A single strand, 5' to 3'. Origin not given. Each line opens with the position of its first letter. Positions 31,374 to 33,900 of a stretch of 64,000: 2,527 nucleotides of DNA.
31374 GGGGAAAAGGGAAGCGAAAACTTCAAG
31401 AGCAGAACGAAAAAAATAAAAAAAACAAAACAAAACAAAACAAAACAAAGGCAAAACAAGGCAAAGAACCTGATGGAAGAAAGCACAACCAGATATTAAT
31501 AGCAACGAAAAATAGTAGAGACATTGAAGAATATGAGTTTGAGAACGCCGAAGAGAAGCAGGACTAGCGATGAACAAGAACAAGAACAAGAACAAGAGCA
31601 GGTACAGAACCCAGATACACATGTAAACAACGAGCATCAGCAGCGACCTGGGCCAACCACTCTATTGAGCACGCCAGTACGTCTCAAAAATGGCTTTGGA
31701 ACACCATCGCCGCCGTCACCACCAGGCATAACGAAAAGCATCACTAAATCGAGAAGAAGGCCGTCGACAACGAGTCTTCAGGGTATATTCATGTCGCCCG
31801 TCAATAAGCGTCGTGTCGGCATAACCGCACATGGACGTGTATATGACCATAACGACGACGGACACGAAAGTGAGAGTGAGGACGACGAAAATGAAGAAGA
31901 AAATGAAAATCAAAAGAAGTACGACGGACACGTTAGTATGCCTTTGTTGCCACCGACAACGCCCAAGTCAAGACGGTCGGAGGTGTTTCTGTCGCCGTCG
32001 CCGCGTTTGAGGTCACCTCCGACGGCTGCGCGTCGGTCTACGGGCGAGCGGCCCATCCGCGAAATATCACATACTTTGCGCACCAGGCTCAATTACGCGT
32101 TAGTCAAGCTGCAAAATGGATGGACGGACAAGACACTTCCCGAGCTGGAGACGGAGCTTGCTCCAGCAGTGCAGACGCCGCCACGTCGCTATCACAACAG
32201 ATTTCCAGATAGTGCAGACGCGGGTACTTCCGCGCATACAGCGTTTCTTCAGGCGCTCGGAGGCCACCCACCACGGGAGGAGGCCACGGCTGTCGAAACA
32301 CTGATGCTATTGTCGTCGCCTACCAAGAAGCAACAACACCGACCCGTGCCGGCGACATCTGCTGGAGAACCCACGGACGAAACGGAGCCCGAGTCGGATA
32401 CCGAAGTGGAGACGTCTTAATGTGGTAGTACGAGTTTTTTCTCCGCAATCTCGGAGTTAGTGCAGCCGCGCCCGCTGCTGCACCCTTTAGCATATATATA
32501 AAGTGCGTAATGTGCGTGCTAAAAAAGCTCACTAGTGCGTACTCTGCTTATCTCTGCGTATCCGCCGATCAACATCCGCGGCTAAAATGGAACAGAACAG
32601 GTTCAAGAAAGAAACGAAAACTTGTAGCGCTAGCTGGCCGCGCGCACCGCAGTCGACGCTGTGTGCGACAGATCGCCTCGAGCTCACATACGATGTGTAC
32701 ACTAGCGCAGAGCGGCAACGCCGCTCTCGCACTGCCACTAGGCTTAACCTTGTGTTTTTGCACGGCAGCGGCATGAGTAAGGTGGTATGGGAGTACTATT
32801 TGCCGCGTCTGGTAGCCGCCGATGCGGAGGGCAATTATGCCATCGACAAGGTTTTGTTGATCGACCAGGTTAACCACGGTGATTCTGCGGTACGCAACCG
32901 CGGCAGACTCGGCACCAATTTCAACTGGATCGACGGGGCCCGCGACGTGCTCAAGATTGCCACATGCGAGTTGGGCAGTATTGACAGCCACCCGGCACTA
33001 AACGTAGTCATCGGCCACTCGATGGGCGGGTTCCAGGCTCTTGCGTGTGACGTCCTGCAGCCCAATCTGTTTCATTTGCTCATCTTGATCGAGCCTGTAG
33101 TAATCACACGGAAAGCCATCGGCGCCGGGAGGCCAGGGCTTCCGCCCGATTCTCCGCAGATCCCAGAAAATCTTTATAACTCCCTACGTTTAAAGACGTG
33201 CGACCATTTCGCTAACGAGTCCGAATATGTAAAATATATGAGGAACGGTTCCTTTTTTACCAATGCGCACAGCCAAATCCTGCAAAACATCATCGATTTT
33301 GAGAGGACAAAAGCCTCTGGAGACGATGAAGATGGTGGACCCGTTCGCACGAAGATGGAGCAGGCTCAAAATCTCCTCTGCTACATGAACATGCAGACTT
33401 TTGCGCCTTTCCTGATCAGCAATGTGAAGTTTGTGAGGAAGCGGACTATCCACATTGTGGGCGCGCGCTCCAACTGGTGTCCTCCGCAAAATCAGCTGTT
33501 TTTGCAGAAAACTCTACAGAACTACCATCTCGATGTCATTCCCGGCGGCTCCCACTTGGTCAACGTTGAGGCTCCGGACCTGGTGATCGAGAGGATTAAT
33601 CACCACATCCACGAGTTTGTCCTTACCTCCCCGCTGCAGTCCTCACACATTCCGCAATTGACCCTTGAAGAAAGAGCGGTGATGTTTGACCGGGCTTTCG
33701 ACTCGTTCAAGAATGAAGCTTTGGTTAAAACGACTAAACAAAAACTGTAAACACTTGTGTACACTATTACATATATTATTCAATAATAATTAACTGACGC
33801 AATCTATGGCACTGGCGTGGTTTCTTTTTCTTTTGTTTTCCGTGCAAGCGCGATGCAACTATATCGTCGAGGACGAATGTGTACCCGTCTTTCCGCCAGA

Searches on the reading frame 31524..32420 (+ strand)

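Call 52: search_protein_families(library=pfam, proteins=[window:31524-32420:+], max_evalue=0.00001)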
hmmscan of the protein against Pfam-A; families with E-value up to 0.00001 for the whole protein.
window:31524-32420:+ (298 aa): 1 family
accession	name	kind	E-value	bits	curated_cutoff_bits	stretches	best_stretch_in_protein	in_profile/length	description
PF08528.16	Whi5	-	1.1e-10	41.4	25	1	184-208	1-25/25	Whi5 like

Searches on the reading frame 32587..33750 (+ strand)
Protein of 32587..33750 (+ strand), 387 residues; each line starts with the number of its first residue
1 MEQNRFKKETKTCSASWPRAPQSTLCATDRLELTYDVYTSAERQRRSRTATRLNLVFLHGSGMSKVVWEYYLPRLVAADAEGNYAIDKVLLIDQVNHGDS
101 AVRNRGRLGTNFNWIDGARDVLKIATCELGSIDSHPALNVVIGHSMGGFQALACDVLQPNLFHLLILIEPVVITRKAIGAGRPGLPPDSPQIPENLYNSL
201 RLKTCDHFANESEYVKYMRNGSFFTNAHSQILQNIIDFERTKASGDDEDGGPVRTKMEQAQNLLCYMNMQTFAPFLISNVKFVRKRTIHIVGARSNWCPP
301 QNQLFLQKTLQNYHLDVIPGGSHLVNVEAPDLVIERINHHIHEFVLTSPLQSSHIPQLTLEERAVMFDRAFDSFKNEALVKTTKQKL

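Call 52: search_protein_families(library=pfam, proteins=[window:32587-33750:+], max_evalue=0.00001)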
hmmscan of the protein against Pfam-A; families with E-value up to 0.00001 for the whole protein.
window:32587-33750:+ (387 aa): 2 families
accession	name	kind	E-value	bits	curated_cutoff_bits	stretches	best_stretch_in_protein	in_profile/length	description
PF12697.13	Abhydrolase_6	-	1.3e-18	68.9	26.3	1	55-335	1-216/217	Alpha/beta hydrolase family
PF00561.26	Abhydrolase_1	-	5.8e-07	29.8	25.8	1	55-170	3-102/245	alpha/beta hydrolase fold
